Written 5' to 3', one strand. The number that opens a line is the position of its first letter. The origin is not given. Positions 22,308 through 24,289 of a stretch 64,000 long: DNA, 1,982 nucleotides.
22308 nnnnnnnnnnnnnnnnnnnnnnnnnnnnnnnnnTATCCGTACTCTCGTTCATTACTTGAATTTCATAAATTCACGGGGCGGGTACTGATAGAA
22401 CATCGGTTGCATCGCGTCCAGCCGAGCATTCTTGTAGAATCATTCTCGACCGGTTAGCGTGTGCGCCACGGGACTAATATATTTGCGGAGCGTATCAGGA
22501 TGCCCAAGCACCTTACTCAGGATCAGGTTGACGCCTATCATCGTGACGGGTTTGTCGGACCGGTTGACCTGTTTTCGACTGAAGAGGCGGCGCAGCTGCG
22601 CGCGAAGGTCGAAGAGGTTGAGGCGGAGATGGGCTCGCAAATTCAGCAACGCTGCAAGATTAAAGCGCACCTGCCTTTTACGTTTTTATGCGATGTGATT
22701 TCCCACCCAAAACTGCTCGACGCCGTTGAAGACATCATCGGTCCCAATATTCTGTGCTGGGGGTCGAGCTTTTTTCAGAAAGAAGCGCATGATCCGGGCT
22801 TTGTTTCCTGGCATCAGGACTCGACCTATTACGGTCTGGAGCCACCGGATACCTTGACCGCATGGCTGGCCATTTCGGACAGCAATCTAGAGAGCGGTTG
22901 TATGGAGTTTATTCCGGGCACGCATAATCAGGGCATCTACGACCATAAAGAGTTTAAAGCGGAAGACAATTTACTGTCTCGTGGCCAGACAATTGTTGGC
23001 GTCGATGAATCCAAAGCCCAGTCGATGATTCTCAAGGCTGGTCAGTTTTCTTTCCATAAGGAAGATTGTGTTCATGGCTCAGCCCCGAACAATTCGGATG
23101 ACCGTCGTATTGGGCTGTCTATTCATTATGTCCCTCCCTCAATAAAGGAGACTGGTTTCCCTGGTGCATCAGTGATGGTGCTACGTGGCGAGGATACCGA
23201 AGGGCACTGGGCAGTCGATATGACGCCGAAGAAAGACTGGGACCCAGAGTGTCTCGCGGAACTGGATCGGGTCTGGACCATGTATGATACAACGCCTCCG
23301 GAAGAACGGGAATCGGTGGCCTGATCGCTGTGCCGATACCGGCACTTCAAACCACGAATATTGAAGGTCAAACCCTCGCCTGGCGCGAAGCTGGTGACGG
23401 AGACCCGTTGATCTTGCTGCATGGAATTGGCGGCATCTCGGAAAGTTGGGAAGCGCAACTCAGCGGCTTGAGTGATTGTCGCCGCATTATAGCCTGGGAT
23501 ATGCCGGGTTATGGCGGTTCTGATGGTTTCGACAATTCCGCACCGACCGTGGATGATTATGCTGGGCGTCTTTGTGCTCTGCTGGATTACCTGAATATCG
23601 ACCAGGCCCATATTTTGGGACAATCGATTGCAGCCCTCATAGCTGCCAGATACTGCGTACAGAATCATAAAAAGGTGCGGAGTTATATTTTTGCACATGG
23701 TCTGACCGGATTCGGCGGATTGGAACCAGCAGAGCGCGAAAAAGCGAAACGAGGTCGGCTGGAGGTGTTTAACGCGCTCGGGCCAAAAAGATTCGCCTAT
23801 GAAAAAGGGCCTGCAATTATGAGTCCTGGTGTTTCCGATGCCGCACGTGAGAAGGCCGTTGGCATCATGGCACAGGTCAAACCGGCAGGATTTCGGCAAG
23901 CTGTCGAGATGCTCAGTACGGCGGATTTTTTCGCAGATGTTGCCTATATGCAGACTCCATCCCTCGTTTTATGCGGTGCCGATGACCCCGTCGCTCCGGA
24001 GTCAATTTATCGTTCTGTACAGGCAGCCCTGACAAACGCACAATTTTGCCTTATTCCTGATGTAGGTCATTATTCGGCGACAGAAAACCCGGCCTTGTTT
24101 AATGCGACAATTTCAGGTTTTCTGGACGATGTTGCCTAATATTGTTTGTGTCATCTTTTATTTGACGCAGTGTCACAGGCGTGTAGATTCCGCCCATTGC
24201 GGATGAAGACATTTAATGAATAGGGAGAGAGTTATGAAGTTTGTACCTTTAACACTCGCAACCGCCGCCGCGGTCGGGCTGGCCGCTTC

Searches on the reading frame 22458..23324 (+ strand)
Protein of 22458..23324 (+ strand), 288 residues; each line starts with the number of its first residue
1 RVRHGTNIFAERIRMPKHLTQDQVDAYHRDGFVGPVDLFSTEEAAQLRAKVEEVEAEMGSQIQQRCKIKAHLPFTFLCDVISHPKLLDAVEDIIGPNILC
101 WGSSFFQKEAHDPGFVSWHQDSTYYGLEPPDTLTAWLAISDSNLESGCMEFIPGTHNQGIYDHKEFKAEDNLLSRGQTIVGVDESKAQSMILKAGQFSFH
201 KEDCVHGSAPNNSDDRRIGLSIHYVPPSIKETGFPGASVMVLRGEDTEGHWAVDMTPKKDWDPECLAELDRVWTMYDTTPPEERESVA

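Call 53: search_protein_families(library=pfam, proteins=[window:22458-23324:+], max_evalue=0.001)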
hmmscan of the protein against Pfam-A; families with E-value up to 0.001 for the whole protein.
window:22458-23324:+ (288 aa): 1 family
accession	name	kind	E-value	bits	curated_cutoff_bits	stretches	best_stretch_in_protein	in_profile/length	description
PF05721.19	PhyH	-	1.1e-31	111.2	22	1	27-218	1-212/213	Phytanoyl-CoA dioxygenase (PhyH)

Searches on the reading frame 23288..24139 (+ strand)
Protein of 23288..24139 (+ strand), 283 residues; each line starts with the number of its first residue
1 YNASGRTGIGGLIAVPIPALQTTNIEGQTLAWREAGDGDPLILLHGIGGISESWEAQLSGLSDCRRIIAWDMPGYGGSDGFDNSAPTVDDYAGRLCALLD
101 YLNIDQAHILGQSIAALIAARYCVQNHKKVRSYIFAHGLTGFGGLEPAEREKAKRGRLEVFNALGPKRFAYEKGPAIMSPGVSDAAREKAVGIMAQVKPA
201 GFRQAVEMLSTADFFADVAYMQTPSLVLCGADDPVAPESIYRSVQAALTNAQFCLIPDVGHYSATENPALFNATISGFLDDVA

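Call 53: search_protein_families(library=pfam, proteins=[window:23288-24139:+], max_evalue=0.001)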
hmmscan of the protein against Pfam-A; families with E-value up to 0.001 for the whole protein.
window:23288-24139:+ (283 aa): 4 families
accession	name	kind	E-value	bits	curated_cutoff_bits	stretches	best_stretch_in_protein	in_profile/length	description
PF00561.26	Abhydrolase_1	-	1.2e-23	84.5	25.8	1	40-267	2-244/245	alpha/beta hydrolase fold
PF12697.13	Abhydrolase_6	-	1e-18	69.3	26.3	1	41-273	1-216/217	Alpha/beta hydrolase family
PF12146.15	Hydrolase_4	-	2.1e-08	34.2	27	1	42-262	8-233/239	Serine aminopeptidase, S33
PF03096.20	Ndr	-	0.00031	20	23.3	1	82-137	76-131/283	Ndr family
